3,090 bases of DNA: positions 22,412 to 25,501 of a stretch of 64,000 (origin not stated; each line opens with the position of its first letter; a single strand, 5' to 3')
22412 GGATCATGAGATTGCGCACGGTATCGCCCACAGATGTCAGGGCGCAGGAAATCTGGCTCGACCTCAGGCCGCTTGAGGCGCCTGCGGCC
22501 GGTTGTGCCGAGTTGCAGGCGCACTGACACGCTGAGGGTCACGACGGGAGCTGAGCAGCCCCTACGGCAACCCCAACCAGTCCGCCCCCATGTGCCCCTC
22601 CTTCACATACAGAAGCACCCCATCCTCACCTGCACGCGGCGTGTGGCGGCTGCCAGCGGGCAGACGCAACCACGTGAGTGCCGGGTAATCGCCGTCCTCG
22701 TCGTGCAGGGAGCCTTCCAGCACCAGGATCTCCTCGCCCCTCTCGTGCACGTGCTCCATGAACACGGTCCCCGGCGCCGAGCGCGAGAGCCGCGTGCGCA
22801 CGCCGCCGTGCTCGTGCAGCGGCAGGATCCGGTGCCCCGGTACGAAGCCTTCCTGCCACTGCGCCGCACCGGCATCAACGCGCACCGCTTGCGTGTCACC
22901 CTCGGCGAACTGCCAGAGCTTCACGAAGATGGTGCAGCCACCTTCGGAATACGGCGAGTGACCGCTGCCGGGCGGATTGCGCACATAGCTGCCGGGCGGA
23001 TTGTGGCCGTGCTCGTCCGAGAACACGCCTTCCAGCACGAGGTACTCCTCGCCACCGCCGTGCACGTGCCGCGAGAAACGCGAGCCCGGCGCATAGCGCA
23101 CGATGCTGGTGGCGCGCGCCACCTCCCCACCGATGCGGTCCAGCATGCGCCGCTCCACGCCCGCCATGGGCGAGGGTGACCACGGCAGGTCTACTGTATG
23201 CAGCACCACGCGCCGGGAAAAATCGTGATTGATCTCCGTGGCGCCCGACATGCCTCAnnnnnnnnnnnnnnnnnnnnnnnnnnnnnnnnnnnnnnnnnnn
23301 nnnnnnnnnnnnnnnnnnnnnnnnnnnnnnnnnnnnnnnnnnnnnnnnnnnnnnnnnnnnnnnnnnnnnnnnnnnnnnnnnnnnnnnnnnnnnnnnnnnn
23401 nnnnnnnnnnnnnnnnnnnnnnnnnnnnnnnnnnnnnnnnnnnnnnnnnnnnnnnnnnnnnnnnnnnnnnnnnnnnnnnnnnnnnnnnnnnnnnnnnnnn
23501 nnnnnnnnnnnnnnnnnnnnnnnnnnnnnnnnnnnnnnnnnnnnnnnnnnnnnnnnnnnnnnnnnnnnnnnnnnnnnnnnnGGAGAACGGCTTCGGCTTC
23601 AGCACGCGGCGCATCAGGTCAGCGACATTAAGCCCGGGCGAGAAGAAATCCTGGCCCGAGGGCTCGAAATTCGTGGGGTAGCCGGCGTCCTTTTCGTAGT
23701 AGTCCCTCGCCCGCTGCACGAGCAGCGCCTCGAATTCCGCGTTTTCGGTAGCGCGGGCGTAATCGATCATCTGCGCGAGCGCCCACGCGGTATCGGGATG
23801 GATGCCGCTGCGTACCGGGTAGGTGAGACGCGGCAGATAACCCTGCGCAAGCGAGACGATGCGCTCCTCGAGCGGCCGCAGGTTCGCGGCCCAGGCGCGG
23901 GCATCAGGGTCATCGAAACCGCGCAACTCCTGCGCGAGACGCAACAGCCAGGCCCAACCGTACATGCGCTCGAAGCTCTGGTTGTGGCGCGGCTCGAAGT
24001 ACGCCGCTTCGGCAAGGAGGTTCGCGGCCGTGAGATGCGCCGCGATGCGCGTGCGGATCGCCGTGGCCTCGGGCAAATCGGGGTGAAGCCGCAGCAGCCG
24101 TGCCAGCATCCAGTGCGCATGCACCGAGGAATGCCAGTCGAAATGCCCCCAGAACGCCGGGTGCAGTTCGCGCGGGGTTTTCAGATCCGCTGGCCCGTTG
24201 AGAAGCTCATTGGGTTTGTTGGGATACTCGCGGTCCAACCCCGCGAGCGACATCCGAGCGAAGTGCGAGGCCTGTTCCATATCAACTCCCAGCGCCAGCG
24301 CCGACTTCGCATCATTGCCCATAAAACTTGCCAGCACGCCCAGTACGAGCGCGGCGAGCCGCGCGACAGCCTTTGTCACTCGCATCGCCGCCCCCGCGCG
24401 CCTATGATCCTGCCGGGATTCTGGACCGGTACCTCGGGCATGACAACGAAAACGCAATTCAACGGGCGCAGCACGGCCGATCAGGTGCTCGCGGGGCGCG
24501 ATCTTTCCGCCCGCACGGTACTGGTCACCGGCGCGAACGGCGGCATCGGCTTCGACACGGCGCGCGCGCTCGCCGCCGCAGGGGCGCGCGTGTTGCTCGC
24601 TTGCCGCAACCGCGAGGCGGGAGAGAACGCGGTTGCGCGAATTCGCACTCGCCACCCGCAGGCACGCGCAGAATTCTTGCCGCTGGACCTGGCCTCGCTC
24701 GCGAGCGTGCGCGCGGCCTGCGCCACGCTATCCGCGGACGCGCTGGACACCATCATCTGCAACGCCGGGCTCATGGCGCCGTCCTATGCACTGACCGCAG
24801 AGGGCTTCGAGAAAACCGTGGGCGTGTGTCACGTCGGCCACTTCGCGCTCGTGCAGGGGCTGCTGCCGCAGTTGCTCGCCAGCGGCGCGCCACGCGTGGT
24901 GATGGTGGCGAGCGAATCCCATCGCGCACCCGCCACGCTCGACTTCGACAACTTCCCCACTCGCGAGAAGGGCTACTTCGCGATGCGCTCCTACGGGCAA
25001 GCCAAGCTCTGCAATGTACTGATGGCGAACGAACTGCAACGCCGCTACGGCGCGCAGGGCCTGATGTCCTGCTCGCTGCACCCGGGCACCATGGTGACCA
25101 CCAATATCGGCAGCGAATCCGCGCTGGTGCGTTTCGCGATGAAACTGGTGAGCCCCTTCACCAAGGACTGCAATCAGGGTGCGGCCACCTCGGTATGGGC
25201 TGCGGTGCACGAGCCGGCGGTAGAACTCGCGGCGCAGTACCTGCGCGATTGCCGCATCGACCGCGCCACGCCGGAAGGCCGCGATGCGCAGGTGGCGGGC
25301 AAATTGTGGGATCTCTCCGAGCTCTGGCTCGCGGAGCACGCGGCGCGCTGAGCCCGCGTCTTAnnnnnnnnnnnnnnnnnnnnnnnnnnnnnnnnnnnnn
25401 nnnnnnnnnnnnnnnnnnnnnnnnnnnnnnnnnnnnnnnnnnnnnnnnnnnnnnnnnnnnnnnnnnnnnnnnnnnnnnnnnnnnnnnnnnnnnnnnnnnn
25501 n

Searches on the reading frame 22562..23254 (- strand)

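Call 38: search_protein_families(library=pfam, proteins=[window:22562-23254:-])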
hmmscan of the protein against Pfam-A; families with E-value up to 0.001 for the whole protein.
window:22562-23254:- (230 aa): 4 families
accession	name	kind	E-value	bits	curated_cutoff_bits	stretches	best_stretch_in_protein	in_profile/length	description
PF12973.13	Cupin_7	-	2.5e-60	201.2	27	2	14-117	2-105/105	ChrR Cupin-like domain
PF14499.12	DUF4437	-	5.6e-06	26.1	24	0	168-221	52-110/250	Domain of unknown function (DUF4437)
PF07883.17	Cupin_2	-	0.00015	21.8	27.2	0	51-104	2-59/70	Cupin domain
PF16867.11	DMSP_lyase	-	0.00031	20.9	27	0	54-102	102-154/162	Dimethlysulfonioproprionate lyase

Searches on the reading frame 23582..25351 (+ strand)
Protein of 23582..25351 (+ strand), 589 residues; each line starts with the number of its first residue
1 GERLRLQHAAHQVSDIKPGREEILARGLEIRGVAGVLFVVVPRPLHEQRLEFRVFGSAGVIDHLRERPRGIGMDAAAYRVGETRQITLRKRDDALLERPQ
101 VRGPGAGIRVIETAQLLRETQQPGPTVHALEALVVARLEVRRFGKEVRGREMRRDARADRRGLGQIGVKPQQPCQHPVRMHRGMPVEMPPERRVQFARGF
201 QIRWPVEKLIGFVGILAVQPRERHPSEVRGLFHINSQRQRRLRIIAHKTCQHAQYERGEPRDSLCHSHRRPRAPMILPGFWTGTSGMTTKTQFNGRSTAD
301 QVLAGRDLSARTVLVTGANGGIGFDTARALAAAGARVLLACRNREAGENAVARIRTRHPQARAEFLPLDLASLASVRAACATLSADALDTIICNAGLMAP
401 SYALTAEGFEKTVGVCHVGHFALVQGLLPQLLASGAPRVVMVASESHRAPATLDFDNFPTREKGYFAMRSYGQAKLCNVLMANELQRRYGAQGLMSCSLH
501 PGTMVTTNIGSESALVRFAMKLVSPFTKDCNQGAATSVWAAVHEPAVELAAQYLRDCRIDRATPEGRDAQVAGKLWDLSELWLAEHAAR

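Call 38: search_protein_families(library=pfam, proteins=[window:23582-25351:+])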
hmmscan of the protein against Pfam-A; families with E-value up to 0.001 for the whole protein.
window:23582-25351:+ (589 aa): 4 families
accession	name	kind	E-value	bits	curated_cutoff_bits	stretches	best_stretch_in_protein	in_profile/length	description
PF00106.31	adh_short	-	2.3e-23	83.1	26.6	1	312-448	2-140/195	short chain dehydrogenase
PF13561.12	adh_short_C2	-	4.2e-14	53.1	27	1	317-446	1-132/236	Enoyl-(Acyl carrier protein) reductase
PF08659.16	KR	-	4.7e-08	33.6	22.6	1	312-401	2-95/180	KR domain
PF01370.27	Epimerase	-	2.4e-06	27.6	20.9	1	313-493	1-164/240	NAD dependent epimerase/dehydratase family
